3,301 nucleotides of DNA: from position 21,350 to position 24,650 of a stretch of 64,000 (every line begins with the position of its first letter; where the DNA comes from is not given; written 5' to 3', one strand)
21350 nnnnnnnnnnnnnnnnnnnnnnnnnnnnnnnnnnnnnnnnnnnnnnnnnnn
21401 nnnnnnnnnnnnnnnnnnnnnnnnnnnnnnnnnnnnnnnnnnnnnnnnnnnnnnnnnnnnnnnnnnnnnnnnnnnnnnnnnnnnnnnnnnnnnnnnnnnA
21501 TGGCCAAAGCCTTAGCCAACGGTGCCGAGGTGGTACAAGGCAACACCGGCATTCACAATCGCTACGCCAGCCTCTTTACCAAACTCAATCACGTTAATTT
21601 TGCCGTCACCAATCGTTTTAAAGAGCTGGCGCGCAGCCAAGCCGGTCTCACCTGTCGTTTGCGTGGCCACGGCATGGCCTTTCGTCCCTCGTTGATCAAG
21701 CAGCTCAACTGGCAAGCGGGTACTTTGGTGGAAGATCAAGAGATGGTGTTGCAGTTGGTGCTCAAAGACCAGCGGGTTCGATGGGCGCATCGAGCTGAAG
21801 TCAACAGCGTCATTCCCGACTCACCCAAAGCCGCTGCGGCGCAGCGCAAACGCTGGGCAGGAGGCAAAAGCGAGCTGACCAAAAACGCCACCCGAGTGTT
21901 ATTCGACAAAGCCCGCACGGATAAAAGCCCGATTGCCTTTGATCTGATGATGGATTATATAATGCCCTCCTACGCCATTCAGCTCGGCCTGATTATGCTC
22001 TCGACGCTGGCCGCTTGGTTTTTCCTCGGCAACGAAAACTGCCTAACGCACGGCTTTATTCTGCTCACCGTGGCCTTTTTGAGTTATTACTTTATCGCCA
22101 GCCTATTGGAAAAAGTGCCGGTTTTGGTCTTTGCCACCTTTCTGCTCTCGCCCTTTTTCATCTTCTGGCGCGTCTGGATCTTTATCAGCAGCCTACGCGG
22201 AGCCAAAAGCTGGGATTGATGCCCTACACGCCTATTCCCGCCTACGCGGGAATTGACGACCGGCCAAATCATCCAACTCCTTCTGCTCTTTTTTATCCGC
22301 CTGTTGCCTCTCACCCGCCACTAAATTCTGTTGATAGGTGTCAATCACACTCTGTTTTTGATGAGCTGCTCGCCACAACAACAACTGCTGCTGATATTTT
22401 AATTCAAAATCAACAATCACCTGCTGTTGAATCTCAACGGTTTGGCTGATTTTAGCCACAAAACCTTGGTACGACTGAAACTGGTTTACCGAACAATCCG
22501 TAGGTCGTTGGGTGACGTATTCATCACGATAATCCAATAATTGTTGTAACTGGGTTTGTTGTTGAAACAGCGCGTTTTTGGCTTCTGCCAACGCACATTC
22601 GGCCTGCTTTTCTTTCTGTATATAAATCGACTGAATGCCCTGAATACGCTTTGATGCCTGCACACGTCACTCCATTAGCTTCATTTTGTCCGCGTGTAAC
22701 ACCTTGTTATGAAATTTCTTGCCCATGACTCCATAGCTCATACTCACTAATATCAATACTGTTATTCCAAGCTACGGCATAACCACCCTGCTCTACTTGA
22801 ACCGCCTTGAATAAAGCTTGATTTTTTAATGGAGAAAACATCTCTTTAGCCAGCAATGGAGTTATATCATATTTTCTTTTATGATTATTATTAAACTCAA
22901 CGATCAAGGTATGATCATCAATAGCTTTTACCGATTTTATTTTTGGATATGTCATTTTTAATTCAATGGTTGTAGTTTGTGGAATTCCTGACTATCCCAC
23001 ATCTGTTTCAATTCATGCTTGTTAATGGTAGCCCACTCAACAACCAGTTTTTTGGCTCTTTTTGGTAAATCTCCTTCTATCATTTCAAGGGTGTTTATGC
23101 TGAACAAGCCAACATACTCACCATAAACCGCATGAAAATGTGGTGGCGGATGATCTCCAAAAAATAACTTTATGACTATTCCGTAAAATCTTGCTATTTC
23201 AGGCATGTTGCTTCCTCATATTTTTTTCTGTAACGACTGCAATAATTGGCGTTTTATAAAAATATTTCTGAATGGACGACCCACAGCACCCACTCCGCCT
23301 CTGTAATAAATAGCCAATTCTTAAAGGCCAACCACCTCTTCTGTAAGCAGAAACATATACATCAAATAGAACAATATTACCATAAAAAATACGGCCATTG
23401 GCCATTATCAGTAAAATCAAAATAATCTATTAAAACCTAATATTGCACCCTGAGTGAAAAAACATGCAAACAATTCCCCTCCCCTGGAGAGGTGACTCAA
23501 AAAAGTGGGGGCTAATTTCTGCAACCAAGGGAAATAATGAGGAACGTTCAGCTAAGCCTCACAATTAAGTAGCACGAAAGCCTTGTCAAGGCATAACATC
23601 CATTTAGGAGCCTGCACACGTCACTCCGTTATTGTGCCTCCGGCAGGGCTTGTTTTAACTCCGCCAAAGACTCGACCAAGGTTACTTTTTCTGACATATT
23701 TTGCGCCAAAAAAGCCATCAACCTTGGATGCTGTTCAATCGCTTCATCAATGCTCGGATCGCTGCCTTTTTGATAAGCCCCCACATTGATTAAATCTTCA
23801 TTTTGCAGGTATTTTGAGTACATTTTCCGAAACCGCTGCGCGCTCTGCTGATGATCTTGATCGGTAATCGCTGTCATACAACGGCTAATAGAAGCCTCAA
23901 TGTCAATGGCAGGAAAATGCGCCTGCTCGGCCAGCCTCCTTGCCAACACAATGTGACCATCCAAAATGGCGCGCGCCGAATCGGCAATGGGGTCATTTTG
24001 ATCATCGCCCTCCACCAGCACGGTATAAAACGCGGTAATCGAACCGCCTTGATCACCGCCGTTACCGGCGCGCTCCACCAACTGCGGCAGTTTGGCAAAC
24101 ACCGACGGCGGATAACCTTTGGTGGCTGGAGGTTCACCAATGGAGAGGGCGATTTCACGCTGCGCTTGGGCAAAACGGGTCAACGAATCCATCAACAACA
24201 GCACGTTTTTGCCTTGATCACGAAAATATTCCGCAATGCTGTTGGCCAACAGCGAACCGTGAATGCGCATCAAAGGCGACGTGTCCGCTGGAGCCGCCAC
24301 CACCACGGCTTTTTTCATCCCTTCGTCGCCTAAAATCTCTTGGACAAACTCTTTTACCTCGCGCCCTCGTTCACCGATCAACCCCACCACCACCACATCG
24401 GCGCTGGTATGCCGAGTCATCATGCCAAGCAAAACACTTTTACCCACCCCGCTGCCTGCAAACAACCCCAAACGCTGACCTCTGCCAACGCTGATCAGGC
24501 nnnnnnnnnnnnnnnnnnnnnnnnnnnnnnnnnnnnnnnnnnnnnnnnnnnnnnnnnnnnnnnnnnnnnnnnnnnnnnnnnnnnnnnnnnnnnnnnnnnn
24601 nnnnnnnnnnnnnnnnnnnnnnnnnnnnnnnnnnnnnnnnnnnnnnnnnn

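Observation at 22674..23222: The DUF4160/DUF2442 pair appears to be an escaped integron gene cassette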

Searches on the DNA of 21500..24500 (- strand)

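Call 5: search_rna_families(source=window, start=21500, end=24500, threshold=evalue, max_evalue=10)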
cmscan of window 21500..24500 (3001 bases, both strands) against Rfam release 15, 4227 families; matches with E-value up to 10: 7.
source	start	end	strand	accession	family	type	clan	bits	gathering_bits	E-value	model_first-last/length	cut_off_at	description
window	23384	23473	-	RF01401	rseX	Gene; sRNA;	-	23.2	50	9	1-94/94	no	rseX Hfq binding RNA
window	24401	24494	-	RF02038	SPRY4-IT1_1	Gene; lncRNA;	-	20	50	0.74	1-91/91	no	SPRY4-IT1 conserved region 1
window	23457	23510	+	RF01098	RF_site9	Cis-reg; frameshift_element;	-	19.3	70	3.7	1-50/50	no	Gag/pro ribosomal frameshift site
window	22377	22428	-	RF00715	mir-383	Gene; miRNA;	-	16.8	70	4.2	9-64/73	no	mir-383 microRNA precursor family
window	23815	23869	+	RF00324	snoMBII-202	Gene; snRNA; snoRNA; CD-box;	-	15.9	40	9.1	1-84/84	no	Small nucleolar RNA MBII-202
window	23388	23428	+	RF00032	Histone3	Cis-reg;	-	15.6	34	1.6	1-46/46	no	Histone 3' UTR stem-loop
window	22367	22437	-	RF04081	mir-1992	Gene; miRNA;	-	15.4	70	9.4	1-75/75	no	mir-1992 microRNA precursor family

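Call 43: search_dna_similar(query=window:22675-23610:-, collection=plasmids, mode=distant, max_rows=15)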
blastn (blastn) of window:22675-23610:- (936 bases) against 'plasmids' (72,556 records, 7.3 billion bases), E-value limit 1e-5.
Records with a match: 1; places in all: 1; records where one place covers at least 80% of the query: 0.
Best place of each record, by identity: 60-80% 1.
By first word of the organism name: Sarcina 1.
By predicted mobility (MOB-suite, as given by PLSDB): non-mobilizable 1.
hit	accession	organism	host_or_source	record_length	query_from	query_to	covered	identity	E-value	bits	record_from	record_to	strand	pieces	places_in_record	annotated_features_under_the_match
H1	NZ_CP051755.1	Sarcina sp. JB2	Pan troglodytes verus (Western ...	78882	420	582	17%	73.3%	7e-15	91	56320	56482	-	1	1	DUF4160 domain-containing protein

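Call 52: search_with_rna_model(model_id=R1, source=window, start=22675, end=22800, max_evalue=10, filters=off, show_alignments=3)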
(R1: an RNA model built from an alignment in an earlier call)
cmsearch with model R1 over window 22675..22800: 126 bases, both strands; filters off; matches with E-value up to 10: 4.
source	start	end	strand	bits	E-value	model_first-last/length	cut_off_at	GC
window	22694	22712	-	12.4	0.0016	1-72/72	no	0.37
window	22694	22712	+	5.4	0.13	1-72/72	no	0.37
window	22766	22796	-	2.8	0.62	1-72/72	no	0.55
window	22748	22767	+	0.7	2.2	1-72/72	no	0.2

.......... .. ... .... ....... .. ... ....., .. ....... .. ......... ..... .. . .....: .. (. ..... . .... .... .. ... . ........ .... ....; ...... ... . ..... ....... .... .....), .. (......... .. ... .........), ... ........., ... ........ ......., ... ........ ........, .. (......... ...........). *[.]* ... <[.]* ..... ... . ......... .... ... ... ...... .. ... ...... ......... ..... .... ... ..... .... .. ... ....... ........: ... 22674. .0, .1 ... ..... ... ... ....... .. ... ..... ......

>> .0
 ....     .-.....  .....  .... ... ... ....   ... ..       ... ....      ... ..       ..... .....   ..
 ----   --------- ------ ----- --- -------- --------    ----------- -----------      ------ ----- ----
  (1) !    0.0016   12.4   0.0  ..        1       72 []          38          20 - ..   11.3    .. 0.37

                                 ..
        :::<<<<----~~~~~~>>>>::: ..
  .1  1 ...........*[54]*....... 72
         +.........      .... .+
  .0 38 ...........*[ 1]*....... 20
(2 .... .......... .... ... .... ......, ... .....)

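Call 53: search_with_rna_model(model_id=R1, source=window, start=23200, end=23610, max_evalue=10, filters=off, show_alignments=4)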
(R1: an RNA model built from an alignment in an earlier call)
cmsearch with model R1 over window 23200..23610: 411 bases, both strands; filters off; matches with E-value up to 10: 8.
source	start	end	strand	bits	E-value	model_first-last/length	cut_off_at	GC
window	23556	23591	-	4.8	0.6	1-72/72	no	0.47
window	23384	23410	+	3.5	1.3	1-72/72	no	0.37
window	23532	23570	+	2.9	1.9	1-72/72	no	0.36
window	23591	23609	+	2.5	2.5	1-72/72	no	0.37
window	23420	23435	-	1.8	3.8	1-72/72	no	0.06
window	23494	23522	+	1.4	4.7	23-51/72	no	0.45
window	23420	23435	+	1.2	5.3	1-72/72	no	0.06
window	23539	23552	-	0.5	8.4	1-72/72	no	0.57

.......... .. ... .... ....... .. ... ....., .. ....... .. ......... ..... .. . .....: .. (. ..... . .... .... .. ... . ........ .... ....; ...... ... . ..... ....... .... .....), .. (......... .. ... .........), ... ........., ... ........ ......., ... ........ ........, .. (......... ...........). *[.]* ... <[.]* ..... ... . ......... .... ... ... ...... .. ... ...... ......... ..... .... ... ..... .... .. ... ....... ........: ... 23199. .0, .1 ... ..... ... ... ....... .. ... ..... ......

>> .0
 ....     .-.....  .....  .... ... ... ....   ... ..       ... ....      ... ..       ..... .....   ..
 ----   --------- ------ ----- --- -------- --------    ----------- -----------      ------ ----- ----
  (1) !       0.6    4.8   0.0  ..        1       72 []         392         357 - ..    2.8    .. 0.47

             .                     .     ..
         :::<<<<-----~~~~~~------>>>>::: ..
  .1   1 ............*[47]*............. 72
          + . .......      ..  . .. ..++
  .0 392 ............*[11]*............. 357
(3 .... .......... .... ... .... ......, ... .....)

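Call 55: search_with_rna_model(model_id=R1, sources=[L003, L004, L009, L014, L015, L016, L017, L018, L019, L020, L021, L022, L023, L024, L025, L026, L027, L028, L029, L030, L031, L032, L033, L034, L035, L036, L037, L038, L039, L040, L041, L042, L043, L044, L045, L046, L047, L048, L049, L050, L051, L052, L053, L054, L055, L056, L057, L058, L059, L060, L061, L062, L063, L064, L065, L066, L067, L068, L069, L070, L071, L072, L073, L074, L075, L076, L077, L078, L079, L080, L081, L082, L083, L084, L085, L086, L087, L088, L089, L090, L091, L092, L093], max_evalue=0.01)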
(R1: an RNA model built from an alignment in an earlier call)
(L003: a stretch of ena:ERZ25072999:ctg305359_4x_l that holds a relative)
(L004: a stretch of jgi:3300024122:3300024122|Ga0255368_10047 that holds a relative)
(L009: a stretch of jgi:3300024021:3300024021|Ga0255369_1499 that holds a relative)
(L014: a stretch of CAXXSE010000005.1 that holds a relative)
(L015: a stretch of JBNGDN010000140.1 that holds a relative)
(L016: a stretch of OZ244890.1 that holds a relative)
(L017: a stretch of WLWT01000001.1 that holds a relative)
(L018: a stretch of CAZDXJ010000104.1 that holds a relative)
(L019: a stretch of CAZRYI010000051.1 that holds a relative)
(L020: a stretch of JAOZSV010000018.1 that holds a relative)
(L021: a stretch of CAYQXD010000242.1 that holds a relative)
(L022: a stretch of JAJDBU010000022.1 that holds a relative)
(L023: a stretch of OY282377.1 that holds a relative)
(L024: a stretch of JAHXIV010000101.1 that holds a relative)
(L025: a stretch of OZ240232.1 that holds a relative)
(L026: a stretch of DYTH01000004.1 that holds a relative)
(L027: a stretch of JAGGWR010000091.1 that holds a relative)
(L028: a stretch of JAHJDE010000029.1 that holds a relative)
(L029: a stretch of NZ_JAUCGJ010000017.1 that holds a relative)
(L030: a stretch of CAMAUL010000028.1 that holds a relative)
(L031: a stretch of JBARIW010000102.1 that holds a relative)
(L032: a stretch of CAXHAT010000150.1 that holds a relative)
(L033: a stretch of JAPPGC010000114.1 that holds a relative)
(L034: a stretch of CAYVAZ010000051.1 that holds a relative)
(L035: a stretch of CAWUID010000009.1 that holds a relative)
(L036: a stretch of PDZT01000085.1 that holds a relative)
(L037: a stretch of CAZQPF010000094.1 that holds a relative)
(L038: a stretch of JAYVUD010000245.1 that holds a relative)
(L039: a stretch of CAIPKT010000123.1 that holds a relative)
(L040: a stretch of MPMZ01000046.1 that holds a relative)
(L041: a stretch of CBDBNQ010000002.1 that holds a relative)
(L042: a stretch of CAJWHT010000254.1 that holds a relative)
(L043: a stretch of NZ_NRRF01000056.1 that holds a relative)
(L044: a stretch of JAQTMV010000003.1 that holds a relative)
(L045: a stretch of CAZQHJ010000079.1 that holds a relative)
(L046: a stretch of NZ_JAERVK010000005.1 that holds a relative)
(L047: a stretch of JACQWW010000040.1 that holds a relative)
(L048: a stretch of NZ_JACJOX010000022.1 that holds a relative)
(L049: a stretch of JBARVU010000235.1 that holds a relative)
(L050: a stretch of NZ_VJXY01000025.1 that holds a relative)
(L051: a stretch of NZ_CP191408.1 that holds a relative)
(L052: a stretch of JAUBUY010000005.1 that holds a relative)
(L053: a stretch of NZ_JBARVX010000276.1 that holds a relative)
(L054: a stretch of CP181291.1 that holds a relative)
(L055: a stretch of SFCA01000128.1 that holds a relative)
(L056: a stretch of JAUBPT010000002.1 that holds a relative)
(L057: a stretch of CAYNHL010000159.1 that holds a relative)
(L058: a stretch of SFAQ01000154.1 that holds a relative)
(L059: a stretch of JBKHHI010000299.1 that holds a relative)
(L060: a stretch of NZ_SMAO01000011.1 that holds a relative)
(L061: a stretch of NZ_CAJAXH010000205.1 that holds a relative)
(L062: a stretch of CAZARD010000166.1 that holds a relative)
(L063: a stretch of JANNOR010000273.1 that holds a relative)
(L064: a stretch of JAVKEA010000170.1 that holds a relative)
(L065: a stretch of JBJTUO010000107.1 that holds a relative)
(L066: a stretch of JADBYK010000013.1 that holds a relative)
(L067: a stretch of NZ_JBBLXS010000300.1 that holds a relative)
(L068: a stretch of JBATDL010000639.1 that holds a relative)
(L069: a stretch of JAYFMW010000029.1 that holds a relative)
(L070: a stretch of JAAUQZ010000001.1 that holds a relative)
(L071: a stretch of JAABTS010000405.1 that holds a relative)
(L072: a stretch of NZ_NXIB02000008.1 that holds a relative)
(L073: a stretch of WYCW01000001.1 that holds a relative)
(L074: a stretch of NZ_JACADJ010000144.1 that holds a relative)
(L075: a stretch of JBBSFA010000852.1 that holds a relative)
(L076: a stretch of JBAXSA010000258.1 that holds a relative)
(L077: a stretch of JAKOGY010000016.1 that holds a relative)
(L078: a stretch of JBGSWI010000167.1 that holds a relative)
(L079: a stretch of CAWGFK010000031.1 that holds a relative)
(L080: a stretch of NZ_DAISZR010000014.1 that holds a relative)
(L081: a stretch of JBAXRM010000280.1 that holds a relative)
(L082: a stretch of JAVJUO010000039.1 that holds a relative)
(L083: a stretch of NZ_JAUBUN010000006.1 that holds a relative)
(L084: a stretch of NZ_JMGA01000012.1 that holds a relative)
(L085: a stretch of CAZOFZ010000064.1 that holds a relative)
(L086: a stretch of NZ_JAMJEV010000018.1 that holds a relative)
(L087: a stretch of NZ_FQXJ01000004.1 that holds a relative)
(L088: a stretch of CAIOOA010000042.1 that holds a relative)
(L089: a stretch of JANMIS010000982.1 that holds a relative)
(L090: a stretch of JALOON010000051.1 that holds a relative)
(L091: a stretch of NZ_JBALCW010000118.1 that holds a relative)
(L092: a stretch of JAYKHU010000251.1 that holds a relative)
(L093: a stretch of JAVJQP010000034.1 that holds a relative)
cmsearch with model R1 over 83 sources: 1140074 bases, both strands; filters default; matches with E-value up to 0.01: 9.
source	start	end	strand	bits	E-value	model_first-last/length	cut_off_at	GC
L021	1615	1704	+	53.9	1.1e-10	1-72/72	no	0.51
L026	10496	10566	+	50.3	9.9e-10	1-72/72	no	0.66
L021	2459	2548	+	49.1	2e-09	1-72/72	no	0.53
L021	864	963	+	47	7.6e-09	1-72/72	no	0.53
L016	10496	10567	+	42.8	9.9e-08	1-72/72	no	0.56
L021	3062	3151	+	37.3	3e-06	1-72/72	no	0.49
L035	7652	7744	+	29.6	0.00035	1-72/72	no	0.51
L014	5078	5137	+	28.7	0.00062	1-72/72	no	0.68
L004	4189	4248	+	25.4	0.0047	1-72/72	no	0.58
